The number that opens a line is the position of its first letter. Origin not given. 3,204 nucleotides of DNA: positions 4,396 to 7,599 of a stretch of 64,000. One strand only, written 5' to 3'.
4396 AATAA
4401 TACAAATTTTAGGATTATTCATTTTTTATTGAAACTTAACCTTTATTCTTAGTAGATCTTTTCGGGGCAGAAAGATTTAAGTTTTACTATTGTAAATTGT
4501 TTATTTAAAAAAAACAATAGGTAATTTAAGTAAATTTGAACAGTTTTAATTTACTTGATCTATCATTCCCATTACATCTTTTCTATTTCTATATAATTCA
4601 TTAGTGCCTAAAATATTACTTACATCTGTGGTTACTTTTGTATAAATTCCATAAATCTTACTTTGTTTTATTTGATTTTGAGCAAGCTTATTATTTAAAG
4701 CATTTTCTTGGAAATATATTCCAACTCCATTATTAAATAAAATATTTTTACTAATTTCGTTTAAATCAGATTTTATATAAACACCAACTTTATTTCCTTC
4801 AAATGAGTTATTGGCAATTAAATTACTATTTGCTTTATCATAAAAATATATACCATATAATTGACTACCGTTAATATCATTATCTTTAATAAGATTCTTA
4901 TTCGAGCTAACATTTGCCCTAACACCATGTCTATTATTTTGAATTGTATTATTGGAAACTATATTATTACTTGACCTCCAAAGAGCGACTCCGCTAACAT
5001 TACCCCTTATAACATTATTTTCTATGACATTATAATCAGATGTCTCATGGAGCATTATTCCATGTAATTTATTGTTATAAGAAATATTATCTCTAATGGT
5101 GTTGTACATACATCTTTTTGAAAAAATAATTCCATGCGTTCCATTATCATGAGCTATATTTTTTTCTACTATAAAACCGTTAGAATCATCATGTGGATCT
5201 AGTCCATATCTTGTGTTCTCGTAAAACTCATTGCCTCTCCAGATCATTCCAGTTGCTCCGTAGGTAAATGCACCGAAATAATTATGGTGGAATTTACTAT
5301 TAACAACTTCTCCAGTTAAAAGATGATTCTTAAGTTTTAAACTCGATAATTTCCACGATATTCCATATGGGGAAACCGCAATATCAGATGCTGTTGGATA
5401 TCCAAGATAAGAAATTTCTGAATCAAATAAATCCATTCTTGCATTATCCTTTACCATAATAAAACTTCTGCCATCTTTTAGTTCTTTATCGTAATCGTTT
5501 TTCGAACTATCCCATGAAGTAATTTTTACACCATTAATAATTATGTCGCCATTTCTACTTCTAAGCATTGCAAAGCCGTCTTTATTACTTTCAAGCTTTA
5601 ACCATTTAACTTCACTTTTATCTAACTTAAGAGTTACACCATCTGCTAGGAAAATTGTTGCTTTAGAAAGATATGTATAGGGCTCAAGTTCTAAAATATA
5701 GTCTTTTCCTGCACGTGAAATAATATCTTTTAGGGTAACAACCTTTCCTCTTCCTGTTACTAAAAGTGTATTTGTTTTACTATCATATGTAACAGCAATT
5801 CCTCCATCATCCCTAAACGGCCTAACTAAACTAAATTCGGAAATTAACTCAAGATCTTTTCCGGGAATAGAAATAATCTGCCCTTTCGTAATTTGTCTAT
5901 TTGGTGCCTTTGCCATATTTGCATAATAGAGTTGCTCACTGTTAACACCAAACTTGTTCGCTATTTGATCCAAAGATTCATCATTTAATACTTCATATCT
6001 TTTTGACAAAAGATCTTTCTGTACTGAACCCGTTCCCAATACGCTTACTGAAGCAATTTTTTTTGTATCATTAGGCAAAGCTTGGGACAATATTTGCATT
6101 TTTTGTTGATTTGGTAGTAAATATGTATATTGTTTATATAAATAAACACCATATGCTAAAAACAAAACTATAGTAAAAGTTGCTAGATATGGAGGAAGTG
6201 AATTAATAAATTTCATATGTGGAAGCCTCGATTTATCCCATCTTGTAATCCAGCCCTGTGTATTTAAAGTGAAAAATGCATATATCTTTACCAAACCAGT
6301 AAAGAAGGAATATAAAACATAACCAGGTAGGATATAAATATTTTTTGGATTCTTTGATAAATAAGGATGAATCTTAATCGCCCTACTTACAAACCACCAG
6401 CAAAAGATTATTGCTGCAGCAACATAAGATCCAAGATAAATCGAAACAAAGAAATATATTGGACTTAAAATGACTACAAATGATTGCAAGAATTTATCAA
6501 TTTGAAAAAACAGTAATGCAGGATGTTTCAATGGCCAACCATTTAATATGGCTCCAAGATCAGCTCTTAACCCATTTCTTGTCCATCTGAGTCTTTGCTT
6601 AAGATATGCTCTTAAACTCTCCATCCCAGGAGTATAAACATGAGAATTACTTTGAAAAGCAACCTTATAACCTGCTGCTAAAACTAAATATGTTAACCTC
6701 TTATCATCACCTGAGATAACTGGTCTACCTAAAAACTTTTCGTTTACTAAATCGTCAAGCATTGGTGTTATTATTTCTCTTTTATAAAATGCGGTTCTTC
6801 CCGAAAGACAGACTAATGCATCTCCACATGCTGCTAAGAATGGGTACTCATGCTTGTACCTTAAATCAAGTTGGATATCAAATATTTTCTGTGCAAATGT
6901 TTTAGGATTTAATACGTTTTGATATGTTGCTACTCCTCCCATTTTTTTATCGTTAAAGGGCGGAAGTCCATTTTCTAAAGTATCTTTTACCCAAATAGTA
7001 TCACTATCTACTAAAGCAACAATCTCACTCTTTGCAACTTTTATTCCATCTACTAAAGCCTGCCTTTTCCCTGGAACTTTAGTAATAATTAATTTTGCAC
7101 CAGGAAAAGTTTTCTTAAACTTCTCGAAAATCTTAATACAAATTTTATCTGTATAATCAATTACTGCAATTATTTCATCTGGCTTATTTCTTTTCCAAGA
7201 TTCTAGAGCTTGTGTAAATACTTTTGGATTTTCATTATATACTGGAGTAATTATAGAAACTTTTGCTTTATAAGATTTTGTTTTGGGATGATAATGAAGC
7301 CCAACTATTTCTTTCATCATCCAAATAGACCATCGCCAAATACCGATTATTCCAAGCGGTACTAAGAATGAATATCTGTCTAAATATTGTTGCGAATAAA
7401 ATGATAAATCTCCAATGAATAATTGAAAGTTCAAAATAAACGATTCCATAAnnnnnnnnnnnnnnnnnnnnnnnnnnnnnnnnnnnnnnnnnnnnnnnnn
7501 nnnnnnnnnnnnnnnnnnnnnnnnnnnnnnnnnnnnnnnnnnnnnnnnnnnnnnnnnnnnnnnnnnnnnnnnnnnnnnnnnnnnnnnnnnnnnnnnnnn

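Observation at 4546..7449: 967-aa fusion: NodC/chitin/hyaluronan-synthase-like processive GT2, LysM motif and C-terminal parallel beta-helix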

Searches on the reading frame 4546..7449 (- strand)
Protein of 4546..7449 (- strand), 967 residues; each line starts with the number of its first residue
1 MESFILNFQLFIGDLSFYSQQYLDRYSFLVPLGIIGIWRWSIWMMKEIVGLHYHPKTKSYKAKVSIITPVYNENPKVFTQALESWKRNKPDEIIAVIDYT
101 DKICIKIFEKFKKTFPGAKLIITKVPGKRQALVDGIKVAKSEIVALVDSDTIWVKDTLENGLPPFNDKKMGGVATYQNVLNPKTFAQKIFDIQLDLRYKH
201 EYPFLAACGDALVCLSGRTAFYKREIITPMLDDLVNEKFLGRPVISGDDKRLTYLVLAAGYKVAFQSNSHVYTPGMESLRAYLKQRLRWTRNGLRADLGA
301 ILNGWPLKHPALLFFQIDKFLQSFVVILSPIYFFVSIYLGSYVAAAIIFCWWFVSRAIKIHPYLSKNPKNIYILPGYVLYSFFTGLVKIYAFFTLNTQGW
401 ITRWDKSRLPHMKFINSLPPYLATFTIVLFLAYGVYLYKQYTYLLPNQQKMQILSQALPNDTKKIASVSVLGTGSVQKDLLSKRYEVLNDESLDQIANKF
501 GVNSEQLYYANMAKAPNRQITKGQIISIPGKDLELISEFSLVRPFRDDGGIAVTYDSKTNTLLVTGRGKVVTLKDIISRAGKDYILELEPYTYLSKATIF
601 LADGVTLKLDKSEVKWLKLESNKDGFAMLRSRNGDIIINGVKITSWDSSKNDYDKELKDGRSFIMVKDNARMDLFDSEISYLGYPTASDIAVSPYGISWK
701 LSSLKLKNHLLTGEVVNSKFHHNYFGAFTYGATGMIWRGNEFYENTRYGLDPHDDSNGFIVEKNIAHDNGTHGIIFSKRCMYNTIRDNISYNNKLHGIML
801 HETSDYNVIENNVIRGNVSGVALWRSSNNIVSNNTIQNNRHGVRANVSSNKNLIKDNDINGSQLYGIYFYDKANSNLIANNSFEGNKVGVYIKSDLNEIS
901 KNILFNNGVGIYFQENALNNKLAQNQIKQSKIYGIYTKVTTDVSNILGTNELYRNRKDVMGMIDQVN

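Call 3: search_protein_families(library=pfam, proteins=[window:4546-7449:-], max_evalue=0.1)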
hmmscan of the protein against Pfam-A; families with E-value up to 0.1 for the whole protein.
window:4546-7449:- (967 aa): 8 families
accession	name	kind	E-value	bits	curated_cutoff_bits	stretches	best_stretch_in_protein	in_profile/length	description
PF13229.12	Beta_helix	-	1.1e-32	113.3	25.9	3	784-894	35-146/158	Right handed beta helix region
PF05048.19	NosD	-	5.4e-27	95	23.6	3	779-894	67-180/212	Periplasmic copper-binding protein (NosD)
PF13641.12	Glyco_tranf_2_3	-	4.1e-26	92.8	27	1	64-292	3-230/230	Glycosyltransferase like family 2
PF00535.33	Glycos_transf_2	-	4.9e-15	56.3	23.3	1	65-194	1-132/168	Glycosyl transferase family 2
PF13632.12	Glyco_trans_2_3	-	2e-10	41.3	27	1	143-353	1-196/198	Glycosyl transferase family group 2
PF13506.12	Glyco_transf_21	-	5.4e-07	29.7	21.7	1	128-291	18-174/174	Glycosyl transferase family 21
PF01476.26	LysM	-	2.5e-05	24.6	20.9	1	485-529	1-43/43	LysM domain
PF23473.1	LysM3_LYK4_5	-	0.021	15.3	29.3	0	485-512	5-32/48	LYK4/5 LysM3 domain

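Call 4: search_protein_families(library=ncbifam, proteins=[window:4546-7449:-], max_evalue=0.1)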
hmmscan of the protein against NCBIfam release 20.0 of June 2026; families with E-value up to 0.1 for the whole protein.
window:4546-7449:- (967 aa): 16 families
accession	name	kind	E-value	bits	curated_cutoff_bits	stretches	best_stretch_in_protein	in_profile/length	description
NF038177.1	epimerase_AlgG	equivalog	4.1e-39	134.6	700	2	570-868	122-419/519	mannuronan 5-epimerase AlgG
TIGR04242.1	nodulat_NodC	equivalog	8.5e-28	97.4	550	1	58-403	44-394/395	chitooligosaccharide synthase NodC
TIGR03804.1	para_beta_helix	repeat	3.3e-18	65.1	19.45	5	820-862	1-42/44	parallel beta-helix repeat protein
TIGR04247.1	NosD_copper_fam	subfamily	8.2e-17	60.8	300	3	767-892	71-198/377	nitrous oxide reductase family maturation protein NosD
TIGR03937.1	PgaC_IcaA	equivalog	2.6e-12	46.4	422.3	2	53-174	36-160/407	poly-beta-1,6-N-acetyl-D-glucosamine synthase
NF007482.0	PRK10073.1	equivalog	2.6e-07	29.9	423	1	59-152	3-97/334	glycosyltransferase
NF047683.1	TeichurnBiosyTuaG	equivalog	8.4e-05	22.3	400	1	60-171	4-117/252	teichuronic acid biosynthesis protein TuaG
TIGR03805.1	beta_helix_1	subfamily_domain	0.0002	20.5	141.5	1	763-843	99-177/314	parallel beta-helix domain-containing protein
TIGR03965.1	mycofact_glyco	equivalog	0.0005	19.1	280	1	52-174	64-188/467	mycofactocin biosynthesis glycosyltransferase MftF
TIGR02907.1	spore_VI_D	equivalog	0.0022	17.6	169.85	1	487-529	304-344/344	stage VI sporulation protein D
NF053846.1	glyco_with_XrtP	equivalog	0.0026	16.5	520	1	252-292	257-297/440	XrtP-associated glycosyltransferase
TIGR04283.1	glyco_like_mftF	equivalog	0.0056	16.3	182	1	64-196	1-127/221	TIGR04283 family arsenosugar biosynthesis glycosyltransferase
TIGR04182.1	glyco_TIGR04182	equivalog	0.0061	16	325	1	64-166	2-98/293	S-layer glycoprotein N-glycosyltransferase AglJ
NF041394.1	GtaseAglG_Halo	equivalog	0.0073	15.6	440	1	63-160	2-102/304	glucosyl-dolichyl phosphate glucuronosyltransferase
NF010496.0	PRK13915.1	equivalog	0.011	14.9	262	1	58-158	28-134/307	glucosyl-3-phosphoglycerate synthase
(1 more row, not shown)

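Call 5: search_solved_structures(query=window:4546-7449:-, max_evalue=0.01, show_alignments=4)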
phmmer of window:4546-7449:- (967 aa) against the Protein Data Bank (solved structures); distinct sequences matched with E-value up to 0.01: 16.
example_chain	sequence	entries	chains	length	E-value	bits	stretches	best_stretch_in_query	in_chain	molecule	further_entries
4ozz_A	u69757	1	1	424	4.4e-33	117.7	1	570-872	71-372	Poly(beta-D-mannuronate) C5 epimerase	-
4ozy_A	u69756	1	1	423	5.9e-33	117.3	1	570-872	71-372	Poly(beta-D-mannuronate) C5 epimerase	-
4nk6_A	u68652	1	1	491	7.2e-33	117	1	570-872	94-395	Poly(beta-D-mannuronate) C5 epimerase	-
4nk8_A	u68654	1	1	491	7.4e-32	113.7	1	570-872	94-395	Poly(beta-D-mannuronate) C5 epimerase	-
8smm_A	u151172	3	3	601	5.9e-17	64.4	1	127-451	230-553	Hyaluronan synthase 1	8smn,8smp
7sp7_A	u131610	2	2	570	4e-14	55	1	125-409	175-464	Hyaluronan synthase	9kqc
8snc_A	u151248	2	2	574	4.1e-14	55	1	125-409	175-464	Hyaluronan synthase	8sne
7sp6_A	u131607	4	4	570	2.1e-13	52.6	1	125-409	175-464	Hyaluronan synthase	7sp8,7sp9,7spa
8snd_A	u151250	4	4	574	2.1e-13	52.6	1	125-409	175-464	Hyaluronan synthase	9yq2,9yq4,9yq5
5lw3_A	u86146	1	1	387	3.2e-08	35.5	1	739-948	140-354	Poly(beta-D-mannuronate) C5 epimerase 6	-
2pyg_A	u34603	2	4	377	5.3e-08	34.7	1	741-946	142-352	Poly(beta-D-mannuronate) C5 epimerase 4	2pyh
6yv7_B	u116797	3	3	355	1.2e-07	33.6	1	36-195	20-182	Glycosyl transferase, family 2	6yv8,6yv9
6yv7_A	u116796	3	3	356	1.2e-07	33.6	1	36-195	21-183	Glycosyl transferase, family 2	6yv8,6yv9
8xfq_A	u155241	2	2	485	4e-07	31.8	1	741-866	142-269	mannuronan 5-epimerase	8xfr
8ja4_A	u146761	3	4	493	4.3e-07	31.7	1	741-866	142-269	mannuronan 5-epimerase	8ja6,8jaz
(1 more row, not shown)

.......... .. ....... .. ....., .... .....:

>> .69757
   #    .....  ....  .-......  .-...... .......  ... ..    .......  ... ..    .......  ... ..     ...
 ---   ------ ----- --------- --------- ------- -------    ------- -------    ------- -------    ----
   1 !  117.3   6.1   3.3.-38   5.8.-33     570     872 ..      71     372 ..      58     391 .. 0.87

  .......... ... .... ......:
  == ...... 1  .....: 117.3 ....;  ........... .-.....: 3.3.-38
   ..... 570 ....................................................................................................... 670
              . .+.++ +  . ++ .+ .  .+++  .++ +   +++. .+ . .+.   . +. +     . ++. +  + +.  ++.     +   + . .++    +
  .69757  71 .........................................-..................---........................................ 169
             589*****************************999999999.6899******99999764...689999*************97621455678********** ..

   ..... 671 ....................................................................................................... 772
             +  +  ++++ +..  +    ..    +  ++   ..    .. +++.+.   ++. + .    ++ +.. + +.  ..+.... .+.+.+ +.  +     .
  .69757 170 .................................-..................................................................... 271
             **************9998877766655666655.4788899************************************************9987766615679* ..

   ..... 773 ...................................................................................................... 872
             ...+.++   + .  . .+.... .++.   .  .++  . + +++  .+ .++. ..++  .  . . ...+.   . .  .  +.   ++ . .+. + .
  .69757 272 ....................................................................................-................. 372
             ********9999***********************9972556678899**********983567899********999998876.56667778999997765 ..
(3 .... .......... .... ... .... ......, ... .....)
